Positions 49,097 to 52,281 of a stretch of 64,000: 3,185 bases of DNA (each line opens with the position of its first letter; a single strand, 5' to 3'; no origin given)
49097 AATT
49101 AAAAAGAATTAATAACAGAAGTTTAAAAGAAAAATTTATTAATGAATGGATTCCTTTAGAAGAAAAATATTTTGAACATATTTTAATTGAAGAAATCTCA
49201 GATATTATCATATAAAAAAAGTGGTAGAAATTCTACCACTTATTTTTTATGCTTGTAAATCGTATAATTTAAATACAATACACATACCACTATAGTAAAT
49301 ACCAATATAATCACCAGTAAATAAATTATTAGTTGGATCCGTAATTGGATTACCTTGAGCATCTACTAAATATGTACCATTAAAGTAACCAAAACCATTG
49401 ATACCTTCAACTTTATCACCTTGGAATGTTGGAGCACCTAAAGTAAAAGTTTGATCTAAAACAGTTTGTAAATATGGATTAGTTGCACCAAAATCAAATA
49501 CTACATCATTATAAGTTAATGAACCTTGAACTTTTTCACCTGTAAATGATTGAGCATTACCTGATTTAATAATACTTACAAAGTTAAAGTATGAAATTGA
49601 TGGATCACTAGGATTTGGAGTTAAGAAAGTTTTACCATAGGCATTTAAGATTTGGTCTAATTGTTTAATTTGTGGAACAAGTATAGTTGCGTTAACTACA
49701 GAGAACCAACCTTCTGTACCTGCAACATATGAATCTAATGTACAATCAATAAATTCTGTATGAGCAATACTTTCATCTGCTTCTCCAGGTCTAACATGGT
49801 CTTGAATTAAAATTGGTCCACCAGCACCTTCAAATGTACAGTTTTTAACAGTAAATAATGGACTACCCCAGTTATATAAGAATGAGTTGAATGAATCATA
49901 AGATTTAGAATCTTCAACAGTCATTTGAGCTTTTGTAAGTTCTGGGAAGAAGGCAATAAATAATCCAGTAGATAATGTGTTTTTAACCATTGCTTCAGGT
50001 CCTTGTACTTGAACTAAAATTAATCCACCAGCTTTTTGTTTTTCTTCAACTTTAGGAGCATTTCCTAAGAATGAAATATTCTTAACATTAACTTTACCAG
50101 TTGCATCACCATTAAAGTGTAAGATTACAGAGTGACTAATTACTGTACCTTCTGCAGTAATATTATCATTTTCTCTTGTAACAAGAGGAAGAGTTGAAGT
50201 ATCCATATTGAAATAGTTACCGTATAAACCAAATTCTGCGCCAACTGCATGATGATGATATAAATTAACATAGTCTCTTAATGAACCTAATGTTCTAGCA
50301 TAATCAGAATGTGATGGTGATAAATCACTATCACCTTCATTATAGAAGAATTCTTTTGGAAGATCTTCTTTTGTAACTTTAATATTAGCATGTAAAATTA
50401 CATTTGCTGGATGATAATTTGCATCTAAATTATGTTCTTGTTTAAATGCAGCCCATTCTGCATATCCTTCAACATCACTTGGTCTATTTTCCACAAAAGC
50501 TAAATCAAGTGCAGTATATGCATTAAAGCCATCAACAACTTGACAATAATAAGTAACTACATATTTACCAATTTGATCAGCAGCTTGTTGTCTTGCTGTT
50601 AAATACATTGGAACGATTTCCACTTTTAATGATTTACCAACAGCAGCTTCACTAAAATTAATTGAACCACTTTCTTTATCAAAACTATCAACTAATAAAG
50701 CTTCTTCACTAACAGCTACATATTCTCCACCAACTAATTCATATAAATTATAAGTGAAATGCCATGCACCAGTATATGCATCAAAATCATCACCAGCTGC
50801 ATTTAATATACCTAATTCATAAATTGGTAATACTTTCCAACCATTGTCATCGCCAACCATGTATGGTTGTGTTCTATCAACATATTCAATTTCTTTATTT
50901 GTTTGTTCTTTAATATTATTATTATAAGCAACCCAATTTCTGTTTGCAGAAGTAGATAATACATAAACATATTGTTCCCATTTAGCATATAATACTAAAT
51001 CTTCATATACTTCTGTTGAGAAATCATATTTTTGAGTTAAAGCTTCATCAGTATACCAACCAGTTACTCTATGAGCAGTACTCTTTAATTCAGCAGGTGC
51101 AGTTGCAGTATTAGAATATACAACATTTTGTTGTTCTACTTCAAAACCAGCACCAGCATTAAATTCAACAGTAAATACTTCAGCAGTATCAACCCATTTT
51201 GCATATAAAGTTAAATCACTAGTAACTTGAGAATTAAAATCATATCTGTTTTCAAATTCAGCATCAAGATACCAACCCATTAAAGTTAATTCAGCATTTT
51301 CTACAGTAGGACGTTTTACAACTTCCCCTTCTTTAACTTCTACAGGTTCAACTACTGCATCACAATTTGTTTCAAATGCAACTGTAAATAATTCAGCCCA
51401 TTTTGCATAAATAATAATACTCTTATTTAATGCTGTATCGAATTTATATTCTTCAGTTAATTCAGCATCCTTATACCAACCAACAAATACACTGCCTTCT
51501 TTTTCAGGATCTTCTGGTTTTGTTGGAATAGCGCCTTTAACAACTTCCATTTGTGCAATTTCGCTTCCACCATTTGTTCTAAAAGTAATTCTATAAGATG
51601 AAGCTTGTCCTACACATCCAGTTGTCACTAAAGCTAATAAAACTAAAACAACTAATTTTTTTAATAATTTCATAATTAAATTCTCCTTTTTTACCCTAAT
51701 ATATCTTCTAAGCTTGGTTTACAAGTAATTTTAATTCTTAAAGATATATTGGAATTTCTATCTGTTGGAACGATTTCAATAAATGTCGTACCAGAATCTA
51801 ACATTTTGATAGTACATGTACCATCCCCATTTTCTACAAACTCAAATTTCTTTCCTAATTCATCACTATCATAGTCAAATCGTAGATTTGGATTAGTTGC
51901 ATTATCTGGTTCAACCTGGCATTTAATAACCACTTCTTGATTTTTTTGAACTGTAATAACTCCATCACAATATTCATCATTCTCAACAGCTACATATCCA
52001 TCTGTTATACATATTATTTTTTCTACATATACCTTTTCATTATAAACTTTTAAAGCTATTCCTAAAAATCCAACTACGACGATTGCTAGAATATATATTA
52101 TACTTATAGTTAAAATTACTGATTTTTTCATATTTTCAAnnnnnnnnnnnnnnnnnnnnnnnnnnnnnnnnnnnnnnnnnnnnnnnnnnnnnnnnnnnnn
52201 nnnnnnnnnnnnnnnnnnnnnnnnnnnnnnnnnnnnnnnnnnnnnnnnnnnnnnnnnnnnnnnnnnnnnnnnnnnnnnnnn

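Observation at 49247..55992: Four-gene operon led by an ABC ATPase fused to a YwaF/TMEM164-like membrane domain, ending in a large surface lipoprotein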

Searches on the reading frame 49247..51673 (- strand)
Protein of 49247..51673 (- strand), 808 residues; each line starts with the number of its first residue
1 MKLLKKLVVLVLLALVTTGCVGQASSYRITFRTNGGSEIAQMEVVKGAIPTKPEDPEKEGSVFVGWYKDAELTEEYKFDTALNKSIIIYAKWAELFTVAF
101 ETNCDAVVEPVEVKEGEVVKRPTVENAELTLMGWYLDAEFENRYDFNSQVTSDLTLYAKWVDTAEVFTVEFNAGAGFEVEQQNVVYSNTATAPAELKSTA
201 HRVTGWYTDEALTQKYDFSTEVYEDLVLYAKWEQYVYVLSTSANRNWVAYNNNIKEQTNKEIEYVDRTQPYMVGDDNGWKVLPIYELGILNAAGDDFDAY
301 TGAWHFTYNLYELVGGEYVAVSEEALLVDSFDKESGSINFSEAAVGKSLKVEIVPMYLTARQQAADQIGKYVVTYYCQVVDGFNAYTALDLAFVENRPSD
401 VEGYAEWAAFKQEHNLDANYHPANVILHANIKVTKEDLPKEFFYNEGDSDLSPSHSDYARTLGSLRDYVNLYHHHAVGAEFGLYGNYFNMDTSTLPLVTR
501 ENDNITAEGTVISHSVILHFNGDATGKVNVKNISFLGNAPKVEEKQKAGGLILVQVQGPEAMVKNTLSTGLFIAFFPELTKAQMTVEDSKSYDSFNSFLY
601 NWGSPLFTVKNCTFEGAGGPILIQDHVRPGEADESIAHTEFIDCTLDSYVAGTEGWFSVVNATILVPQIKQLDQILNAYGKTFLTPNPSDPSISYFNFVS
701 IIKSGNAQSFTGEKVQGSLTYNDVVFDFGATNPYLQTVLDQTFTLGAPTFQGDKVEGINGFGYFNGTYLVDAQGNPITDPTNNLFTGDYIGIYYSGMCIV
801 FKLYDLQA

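Call 3: search_protein_families(library=pfam, proteins=[window:49247-51673:-], max_evalue=0.01)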
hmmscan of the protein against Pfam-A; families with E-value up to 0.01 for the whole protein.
window:49247-51673:- (808 aa): 1 family
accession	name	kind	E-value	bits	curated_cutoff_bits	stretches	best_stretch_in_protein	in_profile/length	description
PF09479.16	Flg_new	-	6.6e-44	148.3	27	3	27-91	1-65/65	Listeria-Bacteroides repeat domain (List_Bact_rpt)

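Call 4: search_protein_families(library=ncbifam, proteins=[window:49247-51673:-], max_evalue=0.01)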
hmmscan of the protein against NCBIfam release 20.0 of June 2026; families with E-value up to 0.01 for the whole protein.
window:49247-51673:- (808 aa): 3 families
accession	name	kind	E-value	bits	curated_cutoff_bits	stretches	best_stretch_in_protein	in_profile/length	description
TIGR02543.1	List_Bact_rpt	repeat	6.2e-16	58.5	20.95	2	56-93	1-41/44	TIGR02543 family repeat protein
NF033189.1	internalin_A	exception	3.3e-11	42.3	1600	1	40-238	508-708/799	class 1 internalin InlA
NF033188.1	internalin_H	exception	3.2e-07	29.4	1050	1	92-232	341-480/548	InlH/InlC2 family class 1 internalin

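Call 30: search_solved_structures(query=window:49247-51673:-, max_evalue=1)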
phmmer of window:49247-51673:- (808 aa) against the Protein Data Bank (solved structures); distinct sequences matched with E-value up to 1: 5.
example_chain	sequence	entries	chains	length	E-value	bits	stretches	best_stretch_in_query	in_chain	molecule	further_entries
2y5p_A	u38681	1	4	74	0.0088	17.4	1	27-82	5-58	INTERNALIN B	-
7nms_A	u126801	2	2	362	0.07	14.4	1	27-81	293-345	Internalin B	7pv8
9qr5_A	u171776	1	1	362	0.14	13.4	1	27-81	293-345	Internalin B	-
2y5q_A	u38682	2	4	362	0.22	12.8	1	28-81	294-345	INTERNALIN B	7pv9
9qr4_A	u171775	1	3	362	0.23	12.7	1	29-81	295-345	Internalin B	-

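Call 71: search_protein_families(library=padloc, proteins=[window:49247-51673:-], max_evalue=0.001)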
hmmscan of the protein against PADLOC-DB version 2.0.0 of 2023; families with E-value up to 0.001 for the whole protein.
window:49247-51673:- (808 aa): 0 families

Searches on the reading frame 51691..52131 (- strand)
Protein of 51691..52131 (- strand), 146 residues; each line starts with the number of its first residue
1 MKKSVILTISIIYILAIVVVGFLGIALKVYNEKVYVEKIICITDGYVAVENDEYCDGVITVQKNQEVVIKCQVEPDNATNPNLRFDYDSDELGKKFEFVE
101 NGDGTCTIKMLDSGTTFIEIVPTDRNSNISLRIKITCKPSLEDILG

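Call 3: search_protein_families(library=pfam, proteins=[window:51691-52131:-], max_evalue=0.01)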
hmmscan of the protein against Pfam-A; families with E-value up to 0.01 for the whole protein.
window:51691-52131:- (146 aa): 1 family
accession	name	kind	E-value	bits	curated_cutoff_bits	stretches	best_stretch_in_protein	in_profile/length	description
PF08770.17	SoxZ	-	0.0087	16.2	25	0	59-98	44-83/98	Sulphur oxidation protein SoxZ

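Call 4: search_protein_families(library=ncbifam, proteins=[window:51691-52131:-], max_evalue=0.01)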
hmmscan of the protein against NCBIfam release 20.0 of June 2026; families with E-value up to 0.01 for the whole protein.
window:51691-52131:- (146 aa): 0 families

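Call 31: search_protein_families(library=pfam, proteins=[window:51691-52131:-], max_evalue=10)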
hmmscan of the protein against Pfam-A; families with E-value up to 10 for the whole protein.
window:51691-52131:- (146 aa): 1 family
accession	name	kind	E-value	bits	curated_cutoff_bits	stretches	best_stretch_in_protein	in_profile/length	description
PF08770.17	SoxZ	-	0.0087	16.2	25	1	59-98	44-83/98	Sulphur oxidation protein SoxZ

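Call 71: search_protein_families(library=padloc, proteins=[window:51691-52131:-], max_evalue=0.001)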
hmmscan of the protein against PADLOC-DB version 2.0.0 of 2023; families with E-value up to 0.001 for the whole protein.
window:51691-52131:- (146 aa): 0 families
